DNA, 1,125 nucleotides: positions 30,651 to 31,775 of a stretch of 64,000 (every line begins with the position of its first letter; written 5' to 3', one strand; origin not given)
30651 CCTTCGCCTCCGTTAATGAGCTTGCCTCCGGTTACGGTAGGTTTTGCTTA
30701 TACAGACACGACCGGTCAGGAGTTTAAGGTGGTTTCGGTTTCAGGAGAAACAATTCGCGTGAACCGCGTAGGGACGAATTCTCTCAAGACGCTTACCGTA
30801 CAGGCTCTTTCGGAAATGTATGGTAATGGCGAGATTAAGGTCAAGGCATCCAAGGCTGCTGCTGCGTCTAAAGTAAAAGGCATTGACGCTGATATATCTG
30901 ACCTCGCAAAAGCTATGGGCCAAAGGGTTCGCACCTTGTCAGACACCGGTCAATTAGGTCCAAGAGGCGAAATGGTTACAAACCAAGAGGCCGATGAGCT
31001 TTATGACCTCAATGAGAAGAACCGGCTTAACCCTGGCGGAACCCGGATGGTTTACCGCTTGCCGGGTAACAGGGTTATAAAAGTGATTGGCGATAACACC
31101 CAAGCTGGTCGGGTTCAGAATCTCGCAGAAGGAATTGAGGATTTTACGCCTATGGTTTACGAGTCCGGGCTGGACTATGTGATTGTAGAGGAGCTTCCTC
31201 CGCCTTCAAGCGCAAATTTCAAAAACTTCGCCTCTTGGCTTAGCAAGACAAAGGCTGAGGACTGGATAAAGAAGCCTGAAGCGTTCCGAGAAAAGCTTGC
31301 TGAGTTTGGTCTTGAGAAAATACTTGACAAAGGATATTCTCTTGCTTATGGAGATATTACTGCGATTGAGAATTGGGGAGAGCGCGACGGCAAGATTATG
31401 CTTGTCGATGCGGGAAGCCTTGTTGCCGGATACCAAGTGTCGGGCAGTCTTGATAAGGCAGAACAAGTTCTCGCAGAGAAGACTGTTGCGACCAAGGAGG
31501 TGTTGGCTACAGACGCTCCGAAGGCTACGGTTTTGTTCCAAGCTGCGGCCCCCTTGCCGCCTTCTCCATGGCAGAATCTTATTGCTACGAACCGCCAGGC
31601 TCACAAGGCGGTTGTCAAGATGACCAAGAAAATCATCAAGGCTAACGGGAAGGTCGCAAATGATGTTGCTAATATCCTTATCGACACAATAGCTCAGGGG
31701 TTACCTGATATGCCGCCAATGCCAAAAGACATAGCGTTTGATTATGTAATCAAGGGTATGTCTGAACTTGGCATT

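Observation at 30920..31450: Protein-kinase-like segment in the giant protein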

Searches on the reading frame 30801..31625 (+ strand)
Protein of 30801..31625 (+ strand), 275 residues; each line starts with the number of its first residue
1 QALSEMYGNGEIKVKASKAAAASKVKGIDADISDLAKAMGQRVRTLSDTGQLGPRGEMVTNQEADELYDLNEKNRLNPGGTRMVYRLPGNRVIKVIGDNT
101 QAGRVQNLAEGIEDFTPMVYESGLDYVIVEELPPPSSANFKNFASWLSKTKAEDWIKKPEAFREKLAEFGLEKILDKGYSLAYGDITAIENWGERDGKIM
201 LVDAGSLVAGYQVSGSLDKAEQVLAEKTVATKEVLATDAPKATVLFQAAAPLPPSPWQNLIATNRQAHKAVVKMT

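Call 7: search_protein_families(library=pfam, proteins=[window:30801-31625:+], max_evalue=10)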
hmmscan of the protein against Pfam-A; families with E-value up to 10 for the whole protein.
window:30801-31625:+ (275 aa): 3 families
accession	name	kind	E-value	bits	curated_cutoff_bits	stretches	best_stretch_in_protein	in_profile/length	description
PF10707.15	YrbL-PhoP_reg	-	0.021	14.9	31.5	1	69-116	2-52/185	PhoP regulatory network protein YrbL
PF24278.2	HVO_0513_N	-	0.15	12.1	29.8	1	199-246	21-64/134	HVO_0513, N-terminal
PF08013.17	GatZ_KbaZ-like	-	0.16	11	26.7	1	96-177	136-215/420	D-tagatose-1,6-bisphosphate aldolase subunit GatZ/KbaZ-like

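Call 8: search_dna_similar(query=window:30801-31625:+, collection=phages, mode=protein, max_evalue=0.001, max_rows=40)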
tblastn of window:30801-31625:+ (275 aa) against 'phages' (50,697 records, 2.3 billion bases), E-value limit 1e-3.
No match.

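Call 10: find_homologous_proteins(query=window:30861-31565:+, max_evalue=0.01)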
Query window:30861-31565:+: 921 candidates shared short words with the query, none scored E <= 0.01.

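Call 14: search_solved_structures(query=window:30861-31565:+, max_evalue=10, show_alignments=3)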
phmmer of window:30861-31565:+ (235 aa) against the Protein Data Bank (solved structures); distinct sequences matched with E-value up to 10: 5.
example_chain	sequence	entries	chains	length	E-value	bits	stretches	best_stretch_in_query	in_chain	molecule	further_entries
9t5x_V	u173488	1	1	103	0.51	13.2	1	158-192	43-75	NADH-quinone oxidoreductase subunit K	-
3oyo_A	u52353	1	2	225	0.53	13.2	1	62-114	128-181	hemopexin fold protein CP4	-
5kzm_A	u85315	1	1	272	0.84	12.5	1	89-149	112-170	Tryptophan synthase alpha chain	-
5ohx_A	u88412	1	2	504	1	12.3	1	150-200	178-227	Cystathionine beta-synthase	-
9sob_A8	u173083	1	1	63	1.3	11.9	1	91-149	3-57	Nuclear pore complex protein NUP93A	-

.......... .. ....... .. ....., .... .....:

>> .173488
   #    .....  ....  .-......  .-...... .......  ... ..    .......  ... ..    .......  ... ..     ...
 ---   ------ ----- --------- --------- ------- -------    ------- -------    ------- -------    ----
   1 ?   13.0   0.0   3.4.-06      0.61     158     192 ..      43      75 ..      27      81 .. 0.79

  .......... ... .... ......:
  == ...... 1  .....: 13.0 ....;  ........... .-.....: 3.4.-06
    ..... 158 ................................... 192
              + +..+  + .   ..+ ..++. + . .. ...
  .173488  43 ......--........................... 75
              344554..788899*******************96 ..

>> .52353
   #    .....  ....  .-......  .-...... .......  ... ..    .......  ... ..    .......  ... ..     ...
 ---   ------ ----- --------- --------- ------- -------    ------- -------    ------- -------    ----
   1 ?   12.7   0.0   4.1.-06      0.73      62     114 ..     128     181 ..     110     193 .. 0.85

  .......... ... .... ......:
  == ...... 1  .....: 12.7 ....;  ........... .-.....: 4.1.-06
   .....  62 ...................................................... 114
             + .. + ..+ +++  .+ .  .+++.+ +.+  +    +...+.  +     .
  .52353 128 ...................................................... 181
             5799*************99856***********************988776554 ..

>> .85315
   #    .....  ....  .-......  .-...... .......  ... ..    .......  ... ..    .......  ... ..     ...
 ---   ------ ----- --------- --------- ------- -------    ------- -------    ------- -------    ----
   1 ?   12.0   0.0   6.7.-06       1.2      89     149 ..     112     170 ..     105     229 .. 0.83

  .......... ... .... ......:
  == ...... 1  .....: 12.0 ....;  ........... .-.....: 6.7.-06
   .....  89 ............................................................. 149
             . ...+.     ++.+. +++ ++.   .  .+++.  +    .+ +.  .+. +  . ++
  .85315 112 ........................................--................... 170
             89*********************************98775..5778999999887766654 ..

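Call 20: predict_structure(protein=window:30861-31565:+)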
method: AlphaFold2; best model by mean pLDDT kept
length: 235 residues; sequences in the alignment: 1
mean_pLDDT: 38.8   pTM: 0.28
mean pLDDT of the five models: 38.8, 38.0, 36.2, 35.0, 33.9
residues with pLDDT >= 90: 0; 70-90: 3; 50-70: 31; < 50: 201
segments of 3 or more residues with pLDDT < 50: 1-117, 153-201, 206-235
pLDDT, mean of each block of 10 residues (from residue 1): 27 32 27 31 39 37 39 41 37 36 36 44 59 54 64 41 30 32 31 42 46 37 34 31
secondary structure, 60 per line:
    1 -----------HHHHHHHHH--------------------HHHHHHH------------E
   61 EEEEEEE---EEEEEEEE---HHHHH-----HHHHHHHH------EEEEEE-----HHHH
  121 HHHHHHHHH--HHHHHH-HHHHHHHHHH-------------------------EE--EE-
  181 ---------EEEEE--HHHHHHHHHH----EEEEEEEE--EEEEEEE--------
elements in order: H12-20 H41-47 E60-67 E71-78 H82-86 H92-99 E106-111 H117-129 H132-137 H139-148 E190-194 H197-206 E211-218 E221-227

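Call 21: search_protein_representatives(protein=window:30861-31565:+)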
Query: 235 residues. Proteins with E-value up to 0.001 (for the whole library): 185; up to 1e-10: 18; up to 1e-30: 2. The best 150 are listed.
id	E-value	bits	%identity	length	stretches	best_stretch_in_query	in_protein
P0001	6.1e-148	506.8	100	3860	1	1-235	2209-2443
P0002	1.6e-53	198.0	55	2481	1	29-216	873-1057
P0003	6.5e-14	68.5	30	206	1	32-189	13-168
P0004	8.4e-14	68.2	36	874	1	37-187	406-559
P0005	5.1e-13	65.6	34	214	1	43-191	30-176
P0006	3.9e-12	62.7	40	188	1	46-190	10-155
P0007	4.3e-12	62.6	39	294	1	49-195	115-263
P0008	8.6e-12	61.6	38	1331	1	43-189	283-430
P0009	1.1e-11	61.3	41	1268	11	185-222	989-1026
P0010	1.8e-11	60.6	36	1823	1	26-188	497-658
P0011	1.9e-11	60.5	35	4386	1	40-188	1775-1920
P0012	3.0e-11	59.8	38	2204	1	45-192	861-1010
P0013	3.3e-11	59.7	36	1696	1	46-191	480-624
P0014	4.5e-11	59.3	39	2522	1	36-187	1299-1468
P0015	4.5e-11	59.2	36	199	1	48-193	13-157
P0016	8.4e-11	58.4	37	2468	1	49-193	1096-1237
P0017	9.2e-11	58.2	33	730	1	48-213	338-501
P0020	1.3e-10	57.7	37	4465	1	39-187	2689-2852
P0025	1.8e-10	57.3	34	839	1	40-190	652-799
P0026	2.0e-10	57.1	36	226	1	45-188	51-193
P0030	1.5e-09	54.3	36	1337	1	39-190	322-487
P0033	2.0e-09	53.8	34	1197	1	42-190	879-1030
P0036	3.2e-09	53.2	34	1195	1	42-188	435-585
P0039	7.6e-09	52.0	32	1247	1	44-191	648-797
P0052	3.4e-08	49.8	34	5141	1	39-187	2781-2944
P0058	5.7e-08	49.1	35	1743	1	42-187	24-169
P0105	5.6e-06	42.6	35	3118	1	44-188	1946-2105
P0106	5.8e-06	42.5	34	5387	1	43-192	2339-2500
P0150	1.5e-04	37.9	37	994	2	40-116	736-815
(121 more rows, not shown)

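Call 26: search_protein_families(library=pfam, proteins=[P0003, P0005, P0006, P0007, P0015, P0026, P0004, P0017, P0008, P0010], max_evalue=0.01)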
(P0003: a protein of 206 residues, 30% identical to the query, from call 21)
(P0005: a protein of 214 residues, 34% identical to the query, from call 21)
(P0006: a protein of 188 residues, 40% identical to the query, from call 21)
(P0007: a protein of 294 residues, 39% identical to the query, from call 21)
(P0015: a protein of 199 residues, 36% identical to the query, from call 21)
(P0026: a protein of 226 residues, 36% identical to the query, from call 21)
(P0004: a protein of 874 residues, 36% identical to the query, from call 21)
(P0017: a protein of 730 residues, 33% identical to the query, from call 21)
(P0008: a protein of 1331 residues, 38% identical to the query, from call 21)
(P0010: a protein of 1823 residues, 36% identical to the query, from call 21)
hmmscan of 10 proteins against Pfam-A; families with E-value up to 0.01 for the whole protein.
P0003 (206 aa): 0 families

P0005 (214 aa): 0 families

P0006 (188 aa): 0 families

P0007 (294 aa): 0 families

P0015 (199 aa): 0 families

P0026 (226 aa): 0 families

P0004 (874 aa): 2 families
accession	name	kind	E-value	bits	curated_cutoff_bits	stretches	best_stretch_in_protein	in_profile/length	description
PF04860.17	Phage_portal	-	4.7e-24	85.6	39.1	1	103-332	93-318/321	Phage portal protein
PF04233.19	Phage_Mu_F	-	4.4e-17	63.3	29.6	1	768-868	2-111/112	Phage Mu protein F like protein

P0017 (730 aa): 1 family
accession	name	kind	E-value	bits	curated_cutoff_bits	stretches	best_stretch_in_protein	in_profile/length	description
PF04233.19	Phage_Mu_F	-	5.2e-12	46.9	29.6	1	165-273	3-111/112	Phage Mu protein F like protein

P0008 (1331 aa): 8 families
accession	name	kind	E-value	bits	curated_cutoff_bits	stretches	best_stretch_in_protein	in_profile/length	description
PF13328.12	HD_4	-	2.1e-14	54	27.2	1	78-161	1-82/156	HD domain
PF13871.12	Helicase_C_4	-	8.7e-09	35.9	30.5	1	954-1056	55-159/271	C-terminal domain on Strawberry notch homologue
PF04851.21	ResIII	-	2.1e-08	34.7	22.5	1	617-766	4-163/164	Type III restriction enzyme, res subunit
PF00271.37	Helicase_C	-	5.4e-06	27.1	23.5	1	893-1010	9-109/110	Helicase conserved C-terminal domain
PF00270.35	DEAD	-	0.00025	21.2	26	1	709-770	96-165/167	DEAD/DEAH box helicase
PF13872.12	AAA_34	-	0.00038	19.9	27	1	722-849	172-305/306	P-loop containing NTP hydrolase pore-1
PF01966.28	HD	-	0.0041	17.8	22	0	98-154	1-73/116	HD domain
PF00176.29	SNF2-rel_dom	-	0.0043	16.6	24.9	0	709-768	105-166/290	SNF2-related domain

P0010 (1823 aa): 0 families

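Call 44: search_protein_families(library=pfam, proteins=[P0013, P0016, P0030, P0033, P0036, P0039, P0025], max_evalue=0.001)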
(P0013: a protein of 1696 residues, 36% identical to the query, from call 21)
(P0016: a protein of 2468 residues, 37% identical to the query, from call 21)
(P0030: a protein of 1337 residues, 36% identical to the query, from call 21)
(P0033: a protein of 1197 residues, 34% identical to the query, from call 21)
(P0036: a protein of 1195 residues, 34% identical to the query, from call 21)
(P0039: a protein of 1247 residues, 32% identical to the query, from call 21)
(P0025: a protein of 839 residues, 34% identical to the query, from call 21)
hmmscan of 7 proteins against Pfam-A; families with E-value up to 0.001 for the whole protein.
P0013 (1696 aa): 0 families

P0016 (2468 aa): 1 family
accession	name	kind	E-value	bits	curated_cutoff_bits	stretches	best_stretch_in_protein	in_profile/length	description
PF00226.36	DnaJ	-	7.3e-08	32.8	27.8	1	506-548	8-54/63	DnaJ domain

P0030 (1337 aa): 4 families
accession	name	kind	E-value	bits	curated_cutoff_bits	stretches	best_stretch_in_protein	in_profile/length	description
PF18838.6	LPD23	-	6.4e-12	45.5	27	2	1035-1073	13-52/58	Large polyvalent protein associated domain 23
PF20573.4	DUF6782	-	9.3e-06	25.5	27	0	80-138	53-109/241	Putative metallopeptidase family (DUF6782)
PF10263.15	SprT-like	-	1.8e-05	25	25.6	0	81-131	18-73/108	SprT-like family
PF13699.11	eCIS_core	-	0.00012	22.6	22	0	1178-1194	61-77/79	eCIS core domain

P0033 (1197 aa): 1 family
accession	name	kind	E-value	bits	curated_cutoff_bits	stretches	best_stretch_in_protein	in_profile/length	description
PF13508.13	Acetyltransf_7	-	0.00058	20.6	27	0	1098-1161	28-83/84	Acetyltransferase (GNAT) domain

P0036 (1195 aa): 2 families
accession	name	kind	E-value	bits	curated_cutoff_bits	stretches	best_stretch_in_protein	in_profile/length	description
PF04860.17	Phage_portal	-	2.4e-31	109.5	39.1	1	28-375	3-321/321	Phage portal protein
PF04233.19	Phage_Mu_F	-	1.4e-14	55.3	29.6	1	1088-1189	2-111/112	Phage Mu protein F like protein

P0039 (1247 aa): 3 families
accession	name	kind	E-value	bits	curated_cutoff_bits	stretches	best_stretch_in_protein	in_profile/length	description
PF04233.19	Phage_Mu_F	-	1.2e-17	65.1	29.6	1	1080-1193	2-112/112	Phage Mu protein F like protein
PF04860.17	Phage_portal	-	3.5e-15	56.4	39.1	1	70-408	3-278/321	Phage portal protein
PF18905.5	DUF5661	-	2.8e-14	53.6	27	1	882-929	18-65/65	Protein of unknown function (DUF5661)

P0025 (839 aa): 0 families

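Call 55: search_protein_families(library=ncbifam, proteins=[P0003, P0005, P0006, P0015], max_evalue=0.1)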
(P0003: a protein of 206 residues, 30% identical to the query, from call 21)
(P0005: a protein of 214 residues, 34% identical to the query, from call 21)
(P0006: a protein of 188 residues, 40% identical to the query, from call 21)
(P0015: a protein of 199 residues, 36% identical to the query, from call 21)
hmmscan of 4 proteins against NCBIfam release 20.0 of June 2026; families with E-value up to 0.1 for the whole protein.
P0003 (206 aa): 0 families

P0005 (214 aa): 1 family
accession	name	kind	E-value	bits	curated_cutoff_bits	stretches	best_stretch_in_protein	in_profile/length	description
TIGR01729.1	taurine_ABC_bnd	equivalog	0.017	14.5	304.25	0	167-203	175-211/300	taurine ABC transporter substrate-binding protein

P0006 (188 aa): 0 families

P0015 (199 aa): 0 families

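Call 66: list_cluster_members(proteins=[P0001, P0002, P0003, P0004, P0008, P0011, P0020, P0052, P0106, P0012])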
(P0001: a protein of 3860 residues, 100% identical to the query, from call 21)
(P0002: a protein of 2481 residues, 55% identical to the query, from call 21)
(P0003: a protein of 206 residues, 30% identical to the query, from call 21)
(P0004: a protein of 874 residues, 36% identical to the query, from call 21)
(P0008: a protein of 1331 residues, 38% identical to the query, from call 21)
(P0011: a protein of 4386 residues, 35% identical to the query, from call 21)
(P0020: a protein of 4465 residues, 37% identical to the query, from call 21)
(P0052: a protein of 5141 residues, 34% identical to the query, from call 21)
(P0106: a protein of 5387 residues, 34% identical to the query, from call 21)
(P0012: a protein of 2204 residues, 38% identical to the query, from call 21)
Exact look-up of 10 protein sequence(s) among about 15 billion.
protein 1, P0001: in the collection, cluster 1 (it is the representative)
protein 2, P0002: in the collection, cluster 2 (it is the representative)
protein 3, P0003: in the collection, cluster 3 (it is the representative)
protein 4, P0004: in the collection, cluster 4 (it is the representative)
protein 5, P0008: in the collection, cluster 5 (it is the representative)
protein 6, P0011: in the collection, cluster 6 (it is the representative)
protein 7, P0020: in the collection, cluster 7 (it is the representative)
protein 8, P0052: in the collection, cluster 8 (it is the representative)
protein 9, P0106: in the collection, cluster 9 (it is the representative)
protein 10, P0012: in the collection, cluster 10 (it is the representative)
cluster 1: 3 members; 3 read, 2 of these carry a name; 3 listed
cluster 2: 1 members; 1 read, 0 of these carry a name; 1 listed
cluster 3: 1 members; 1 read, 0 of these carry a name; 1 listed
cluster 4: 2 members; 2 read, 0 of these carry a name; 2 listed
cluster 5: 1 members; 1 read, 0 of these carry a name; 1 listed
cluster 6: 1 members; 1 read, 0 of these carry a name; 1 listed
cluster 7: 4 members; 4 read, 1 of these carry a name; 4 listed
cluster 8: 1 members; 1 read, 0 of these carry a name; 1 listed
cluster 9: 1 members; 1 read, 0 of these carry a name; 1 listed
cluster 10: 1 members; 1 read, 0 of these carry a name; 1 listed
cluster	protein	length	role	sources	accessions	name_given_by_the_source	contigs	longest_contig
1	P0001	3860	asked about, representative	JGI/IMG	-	-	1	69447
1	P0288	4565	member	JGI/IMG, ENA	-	hypothetical protein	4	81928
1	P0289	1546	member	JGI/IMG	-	hypothetical protein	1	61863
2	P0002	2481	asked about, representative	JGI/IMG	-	-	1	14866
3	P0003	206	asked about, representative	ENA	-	-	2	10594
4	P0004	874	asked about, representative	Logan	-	-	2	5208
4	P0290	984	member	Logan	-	-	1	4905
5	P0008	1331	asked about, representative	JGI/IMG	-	-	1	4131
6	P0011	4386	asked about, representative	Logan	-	-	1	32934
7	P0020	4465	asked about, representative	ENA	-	-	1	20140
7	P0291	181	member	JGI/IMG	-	ribosomal protein L7/L12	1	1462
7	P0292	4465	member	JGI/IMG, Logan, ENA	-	-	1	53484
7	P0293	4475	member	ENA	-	-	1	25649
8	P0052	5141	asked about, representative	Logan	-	-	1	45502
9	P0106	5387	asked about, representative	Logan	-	-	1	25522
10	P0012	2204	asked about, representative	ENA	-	-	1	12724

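Call 76: search_protein_families(library=pfam, proteins=[P0150, P0058, P0012, P0105], max_evalue=0.01)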
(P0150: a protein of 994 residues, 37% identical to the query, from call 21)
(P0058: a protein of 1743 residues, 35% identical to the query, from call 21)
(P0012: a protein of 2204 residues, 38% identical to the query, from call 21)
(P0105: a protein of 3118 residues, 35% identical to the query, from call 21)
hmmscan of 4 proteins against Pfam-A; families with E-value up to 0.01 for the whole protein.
P0150 (994 aa): 2 families
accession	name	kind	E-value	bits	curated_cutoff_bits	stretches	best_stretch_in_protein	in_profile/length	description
PF18760.7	ART-PolyVal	-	2.6e-07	31.9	31.2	1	319-365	7-48/140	ADP-Ribosyltransferase in polyvalent proteins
PF13151.12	DUF3990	-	0.00039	20.6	32.2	1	321-378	3-56/152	Protein of unknown function (DUF3990)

P0058 (1743 aa): 1 family
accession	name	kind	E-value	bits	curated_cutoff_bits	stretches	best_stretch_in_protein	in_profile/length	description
PF18857.6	LPD38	-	5.2e-21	76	27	1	1474-1635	25-178/189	Large polyvalent protein associated domain 38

P0012 (2204 aa): 1 family
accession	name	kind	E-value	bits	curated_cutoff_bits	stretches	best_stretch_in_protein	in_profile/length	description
PF00454.33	PI3_PI4_kinase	-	7.9e-09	36.2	27.1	1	2039-2147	117-210/241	Phosphatidylinositol 3- and 4-kinase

P0105 (3118 aa): 2 families
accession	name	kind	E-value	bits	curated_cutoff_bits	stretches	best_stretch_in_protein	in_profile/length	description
PF18857.6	LPD38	-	1.2e-15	58.5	27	1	2814-3003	2-178/189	Large polyvalent protein associated domain 38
PF18760.7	ART-PolyVal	-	3.5e-05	25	31.2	1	1470-1592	9-89/140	ADP-Ribosyltransferase in polyvalent proteins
